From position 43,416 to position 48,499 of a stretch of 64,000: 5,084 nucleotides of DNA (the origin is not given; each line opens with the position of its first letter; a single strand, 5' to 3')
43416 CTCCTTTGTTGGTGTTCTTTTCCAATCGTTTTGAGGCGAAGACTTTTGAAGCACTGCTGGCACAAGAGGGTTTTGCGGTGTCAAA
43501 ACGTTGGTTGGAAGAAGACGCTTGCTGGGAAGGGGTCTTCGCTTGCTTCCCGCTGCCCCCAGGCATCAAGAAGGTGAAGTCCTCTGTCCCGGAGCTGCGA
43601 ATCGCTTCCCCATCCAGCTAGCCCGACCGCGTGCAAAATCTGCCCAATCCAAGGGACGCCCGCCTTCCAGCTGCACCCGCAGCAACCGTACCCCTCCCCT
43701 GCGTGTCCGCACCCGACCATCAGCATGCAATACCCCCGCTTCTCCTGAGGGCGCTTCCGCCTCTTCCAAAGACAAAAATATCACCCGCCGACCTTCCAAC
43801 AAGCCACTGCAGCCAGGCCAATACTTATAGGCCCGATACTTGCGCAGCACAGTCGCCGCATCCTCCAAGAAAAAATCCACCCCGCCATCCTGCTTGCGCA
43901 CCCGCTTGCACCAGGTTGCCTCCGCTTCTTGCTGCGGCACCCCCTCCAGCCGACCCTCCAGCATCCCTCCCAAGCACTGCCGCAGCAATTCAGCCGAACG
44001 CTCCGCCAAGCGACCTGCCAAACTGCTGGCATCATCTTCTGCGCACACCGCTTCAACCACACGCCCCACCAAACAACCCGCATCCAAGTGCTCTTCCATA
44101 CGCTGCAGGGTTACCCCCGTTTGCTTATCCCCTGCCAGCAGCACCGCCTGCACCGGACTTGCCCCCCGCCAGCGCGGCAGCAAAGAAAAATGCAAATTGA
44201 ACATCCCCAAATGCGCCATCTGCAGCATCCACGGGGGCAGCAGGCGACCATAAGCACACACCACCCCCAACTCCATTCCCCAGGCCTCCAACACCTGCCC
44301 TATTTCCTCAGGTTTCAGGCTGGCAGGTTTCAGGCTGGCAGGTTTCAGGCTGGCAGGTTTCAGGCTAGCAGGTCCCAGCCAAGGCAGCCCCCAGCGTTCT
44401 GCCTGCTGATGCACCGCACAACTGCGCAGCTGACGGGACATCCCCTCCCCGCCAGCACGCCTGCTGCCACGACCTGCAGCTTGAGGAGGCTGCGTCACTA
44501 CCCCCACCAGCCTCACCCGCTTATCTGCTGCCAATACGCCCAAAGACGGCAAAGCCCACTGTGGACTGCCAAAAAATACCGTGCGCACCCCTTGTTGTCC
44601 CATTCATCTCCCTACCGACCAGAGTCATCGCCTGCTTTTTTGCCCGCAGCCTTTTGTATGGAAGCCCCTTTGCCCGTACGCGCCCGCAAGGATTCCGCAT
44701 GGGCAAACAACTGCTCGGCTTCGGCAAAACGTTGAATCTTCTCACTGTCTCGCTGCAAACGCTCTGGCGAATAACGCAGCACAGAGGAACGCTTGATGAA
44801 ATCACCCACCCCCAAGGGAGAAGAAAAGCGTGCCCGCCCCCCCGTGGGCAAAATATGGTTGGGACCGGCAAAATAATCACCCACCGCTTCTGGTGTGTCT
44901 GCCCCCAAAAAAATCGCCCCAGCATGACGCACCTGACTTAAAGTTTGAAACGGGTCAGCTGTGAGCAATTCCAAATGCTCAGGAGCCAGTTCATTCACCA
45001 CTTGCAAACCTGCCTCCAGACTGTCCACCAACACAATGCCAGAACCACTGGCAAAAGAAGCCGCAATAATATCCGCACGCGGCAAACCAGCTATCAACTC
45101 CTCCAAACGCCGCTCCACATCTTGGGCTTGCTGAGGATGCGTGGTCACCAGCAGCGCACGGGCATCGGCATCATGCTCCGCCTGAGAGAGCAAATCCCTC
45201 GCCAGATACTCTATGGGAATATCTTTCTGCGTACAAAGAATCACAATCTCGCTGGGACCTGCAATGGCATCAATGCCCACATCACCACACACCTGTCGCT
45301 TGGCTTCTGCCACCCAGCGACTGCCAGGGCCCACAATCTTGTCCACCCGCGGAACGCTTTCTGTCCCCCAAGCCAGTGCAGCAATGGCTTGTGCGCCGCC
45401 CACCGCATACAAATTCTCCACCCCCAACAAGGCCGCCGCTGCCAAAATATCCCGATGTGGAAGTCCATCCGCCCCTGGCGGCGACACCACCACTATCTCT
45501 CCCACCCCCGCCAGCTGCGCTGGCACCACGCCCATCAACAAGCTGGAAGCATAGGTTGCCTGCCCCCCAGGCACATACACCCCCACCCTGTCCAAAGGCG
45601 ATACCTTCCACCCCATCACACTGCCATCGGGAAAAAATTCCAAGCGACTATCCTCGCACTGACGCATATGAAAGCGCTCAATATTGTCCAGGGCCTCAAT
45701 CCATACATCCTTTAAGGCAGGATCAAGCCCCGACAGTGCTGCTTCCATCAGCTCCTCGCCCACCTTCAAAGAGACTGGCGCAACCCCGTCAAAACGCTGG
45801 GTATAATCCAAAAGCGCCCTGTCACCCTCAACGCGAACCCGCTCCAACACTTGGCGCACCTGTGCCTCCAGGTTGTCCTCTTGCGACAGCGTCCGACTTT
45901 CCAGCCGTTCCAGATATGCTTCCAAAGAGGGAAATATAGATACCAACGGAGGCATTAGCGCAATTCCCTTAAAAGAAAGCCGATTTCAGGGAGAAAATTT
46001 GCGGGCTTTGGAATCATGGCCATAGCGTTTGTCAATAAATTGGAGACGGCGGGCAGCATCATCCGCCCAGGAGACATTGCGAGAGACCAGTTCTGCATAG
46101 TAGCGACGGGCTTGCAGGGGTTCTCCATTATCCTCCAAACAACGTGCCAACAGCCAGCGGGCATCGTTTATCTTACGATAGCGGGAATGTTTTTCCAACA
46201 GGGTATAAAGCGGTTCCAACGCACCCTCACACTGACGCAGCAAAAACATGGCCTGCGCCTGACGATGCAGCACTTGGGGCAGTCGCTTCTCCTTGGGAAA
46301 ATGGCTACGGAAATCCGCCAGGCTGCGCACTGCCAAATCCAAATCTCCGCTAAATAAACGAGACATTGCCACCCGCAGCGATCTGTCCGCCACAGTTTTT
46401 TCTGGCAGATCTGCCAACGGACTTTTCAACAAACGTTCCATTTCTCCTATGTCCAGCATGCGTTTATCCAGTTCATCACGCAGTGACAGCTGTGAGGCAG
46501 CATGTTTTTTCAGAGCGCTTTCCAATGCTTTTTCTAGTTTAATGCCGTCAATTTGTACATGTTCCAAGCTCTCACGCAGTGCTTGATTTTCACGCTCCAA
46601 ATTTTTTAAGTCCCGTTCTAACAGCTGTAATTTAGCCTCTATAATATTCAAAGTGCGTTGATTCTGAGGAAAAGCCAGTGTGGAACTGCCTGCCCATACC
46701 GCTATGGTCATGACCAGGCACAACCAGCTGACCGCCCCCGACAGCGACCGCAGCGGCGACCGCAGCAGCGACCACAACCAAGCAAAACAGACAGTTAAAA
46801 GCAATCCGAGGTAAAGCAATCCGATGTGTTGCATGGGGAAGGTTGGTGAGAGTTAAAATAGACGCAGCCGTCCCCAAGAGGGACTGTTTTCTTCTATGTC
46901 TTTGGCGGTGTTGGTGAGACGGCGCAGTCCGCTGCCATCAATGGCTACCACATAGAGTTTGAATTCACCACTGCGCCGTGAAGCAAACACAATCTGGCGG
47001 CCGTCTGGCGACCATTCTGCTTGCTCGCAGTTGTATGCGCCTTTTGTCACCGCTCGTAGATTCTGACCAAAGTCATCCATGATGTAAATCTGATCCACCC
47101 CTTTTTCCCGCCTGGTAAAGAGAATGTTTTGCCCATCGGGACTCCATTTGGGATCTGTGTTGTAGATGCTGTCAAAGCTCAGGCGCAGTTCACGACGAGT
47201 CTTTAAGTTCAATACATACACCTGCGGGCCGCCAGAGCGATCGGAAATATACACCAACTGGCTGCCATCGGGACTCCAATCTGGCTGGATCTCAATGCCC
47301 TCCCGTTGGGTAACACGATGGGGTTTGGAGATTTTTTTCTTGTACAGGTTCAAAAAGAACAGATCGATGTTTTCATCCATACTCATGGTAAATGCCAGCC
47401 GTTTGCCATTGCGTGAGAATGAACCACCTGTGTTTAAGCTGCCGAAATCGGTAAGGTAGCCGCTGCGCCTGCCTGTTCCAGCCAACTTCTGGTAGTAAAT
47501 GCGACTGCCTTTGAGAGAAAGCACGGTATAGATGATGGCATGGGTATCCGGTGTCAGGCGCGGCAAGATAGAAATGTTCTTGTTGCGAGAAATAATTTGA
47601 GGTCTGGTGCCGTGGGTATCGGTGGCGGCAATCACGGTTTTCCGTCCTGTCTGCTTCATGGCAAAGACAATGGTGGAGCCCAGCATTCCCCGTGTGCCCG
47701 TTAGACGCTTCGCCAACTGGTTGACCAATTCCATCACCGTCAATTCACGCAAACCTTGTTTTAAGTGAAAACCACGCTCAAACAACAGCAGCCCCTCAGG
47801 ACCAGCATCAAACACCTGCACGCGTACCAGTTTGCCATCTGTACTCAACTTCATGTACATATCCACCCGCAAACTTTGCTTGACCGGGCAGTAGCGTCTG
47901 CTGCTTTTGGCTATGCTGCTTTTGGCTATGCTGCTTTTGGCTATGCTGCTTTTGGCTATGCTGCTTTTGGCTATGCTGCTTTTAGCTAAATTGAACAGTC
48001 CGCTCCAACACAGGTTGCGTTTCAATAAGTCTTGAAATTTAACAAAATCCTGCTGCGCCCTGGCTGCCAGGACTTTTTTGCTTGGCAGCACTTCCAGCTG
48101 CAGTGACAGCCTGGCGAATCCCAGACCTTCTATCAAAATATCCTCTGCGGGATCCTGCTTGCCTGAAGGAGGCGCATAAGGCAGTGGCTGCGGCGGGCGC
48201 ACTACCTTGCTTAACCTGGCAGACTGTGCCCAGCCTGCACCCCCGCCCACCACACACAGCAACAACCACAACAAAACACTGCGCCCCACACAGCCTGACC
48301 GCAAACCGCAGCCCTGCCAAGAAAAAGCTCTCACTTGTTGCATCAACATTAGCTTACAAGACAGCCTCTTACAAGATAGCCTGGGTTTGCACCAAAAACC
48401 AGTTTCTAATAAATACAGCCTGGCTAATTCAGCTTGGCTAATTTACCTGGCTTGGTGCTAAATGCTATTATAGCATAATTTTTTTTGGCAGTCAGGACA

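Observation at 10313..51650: Cassette-packaged RCC1 lipoprotein arrays built on a reiterated terminator-promoter-RBS element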

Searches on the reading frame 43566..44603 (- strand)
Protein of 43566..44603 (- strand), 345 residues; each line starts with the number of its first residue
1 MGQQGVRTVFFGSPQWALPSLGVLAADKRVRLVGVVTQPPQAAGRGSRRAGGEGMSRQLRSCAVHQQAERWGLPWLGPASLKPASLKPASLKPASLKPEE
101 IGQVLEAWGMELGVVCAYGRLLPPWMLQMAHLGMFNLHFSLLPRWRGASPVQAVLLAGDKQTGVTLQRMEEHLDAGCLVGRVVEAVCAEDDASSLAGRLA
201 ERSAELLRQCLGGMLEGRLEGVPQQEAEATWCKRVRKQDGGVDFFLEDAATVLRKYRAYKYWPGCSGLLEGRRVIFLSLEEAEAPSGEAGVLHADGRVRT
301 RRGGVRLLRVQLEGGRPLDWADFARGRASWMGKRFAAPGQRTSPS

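Call 12: search_protein_families(library=pfam, proteins=[window:43566-44603:-])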
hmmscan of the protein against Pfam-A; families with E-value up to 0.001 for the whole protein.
window:43566-44603:- (345 aa): 2 families
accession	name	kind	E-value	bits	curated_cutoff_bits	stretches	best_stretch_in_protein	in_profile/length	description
PF00551.24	Formyl_trans_N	-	4.7e-30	105.1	26.1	1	28-209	26-179/181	Formyl transferase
PF02911.23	Formyl_trans_C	-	2e-11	44.4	21.1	1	235-327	2-99/100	Formyl transferase, C-terminal domain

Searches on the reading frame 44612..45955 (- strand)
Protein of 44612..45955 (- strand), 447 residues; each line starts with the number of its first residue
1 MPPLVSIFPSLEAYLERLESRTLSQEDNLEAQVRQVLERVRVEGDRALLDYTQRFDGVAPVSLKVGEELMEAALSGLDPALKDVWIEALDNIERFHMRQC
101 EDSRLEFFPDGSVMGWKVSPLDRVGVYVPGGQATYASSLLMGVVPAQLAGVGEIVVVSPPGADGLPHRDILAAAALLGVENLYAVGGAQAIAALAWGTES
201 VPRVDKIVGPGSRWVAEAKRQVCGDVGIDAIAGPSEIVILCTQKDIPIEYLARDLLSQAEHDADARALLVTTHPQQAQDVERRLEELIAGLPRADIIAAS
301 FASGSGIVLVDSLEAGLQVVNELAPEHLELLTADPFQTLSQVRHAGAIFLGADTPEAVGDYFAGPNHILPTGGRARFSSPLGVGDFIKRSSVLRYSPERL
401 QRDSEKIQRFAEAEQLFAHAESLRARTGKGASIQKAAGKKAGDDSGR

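Call 12: search_protein_families(library=pfam, proteins=[window:44612-45955:-])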
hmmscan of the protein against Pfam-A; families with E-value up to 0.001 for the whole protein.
window:44612-45955:- (447 aa): 1 family
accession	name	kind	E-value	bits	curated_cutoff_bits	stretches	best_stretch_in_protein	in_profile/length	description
PF00815.25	Histidinol_dh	-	9.8e-153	509.4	27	1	21-426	3-410/411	Histidinol dehydrogenase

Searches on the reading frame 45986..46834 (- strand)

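Call 12: search_protein_families(library=pfam, proteins=[window:45986-46834:-])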
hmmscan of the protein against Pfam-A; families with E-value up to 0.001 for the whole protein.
window:45986-46834:- (282 aa): 2 families
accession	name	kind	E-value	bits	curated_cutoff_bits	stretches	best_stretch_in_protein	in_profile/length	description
PF13174.12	TPR_6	-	1.8e-07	31.8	26.3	0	224-252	1-29/33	Tetratricopeptide repeat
PF13428.12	TPR_14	-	0.00087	20.2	23.5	0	224-255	2-33/44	Tetratricopeptide repeat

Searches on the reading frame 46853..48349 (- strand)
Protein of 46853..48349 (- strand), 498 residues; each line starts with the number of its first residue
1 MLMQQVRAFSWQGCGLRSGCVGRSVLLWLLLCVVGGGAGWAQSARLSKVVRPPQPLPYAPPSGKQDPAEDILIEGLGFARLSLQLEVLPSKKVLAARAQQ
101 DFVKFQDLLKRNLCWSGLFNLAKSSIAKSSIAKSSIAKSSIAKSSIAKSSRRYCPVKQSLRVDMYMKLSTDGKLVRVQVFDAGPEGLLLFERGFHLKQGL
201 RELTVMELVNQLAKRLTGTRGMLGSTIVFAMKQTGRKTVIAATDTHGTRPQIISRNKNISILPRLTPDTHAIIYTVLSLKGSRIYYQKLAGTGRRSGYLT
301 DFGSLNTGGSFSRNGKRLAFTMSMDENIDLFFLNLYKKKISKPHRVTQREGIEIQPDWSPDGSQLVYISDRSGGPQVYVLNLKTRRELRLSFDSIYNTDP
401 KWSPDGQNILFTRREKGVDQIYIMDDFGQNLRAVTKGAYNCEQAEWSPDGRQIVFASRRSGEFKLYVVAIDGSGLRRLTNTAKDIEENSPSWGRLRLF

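Call 11: search_protein_families(library=pfam, proteins=[window:46853-48349:-])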
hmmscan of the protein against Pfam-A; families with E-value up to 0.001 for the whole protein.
window:46853-48349:- (498 aa): 5 families
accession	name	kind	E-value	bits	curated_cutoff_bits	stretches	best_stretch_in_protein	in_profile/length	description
PF07676.18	PD40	-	1.2e-30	105.2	20.9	3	345-379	3-38/38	WD40-like Beta Propeller Repeat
PF00930.27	DPPIV_N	-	1.7e-11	43.9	22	1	401-484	241-329/354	Dipeptidyl peptidase IV (DPP IV) N-terminal region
PF25174.1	Beta-prop_THOC3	-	1.5e-07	31.2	305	1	312-457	55-190/272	THOC3 beta-propeller domain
PF25460.1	Beta-prop_Aladin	-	0.00019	21.1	171.1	1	357-470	117-224/340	Aladin seven-bladed propeller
PF14583.12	Pectate_lyase22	-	0.00093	18.5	30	0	421-476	218-275/386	Oligogalacturonate lyase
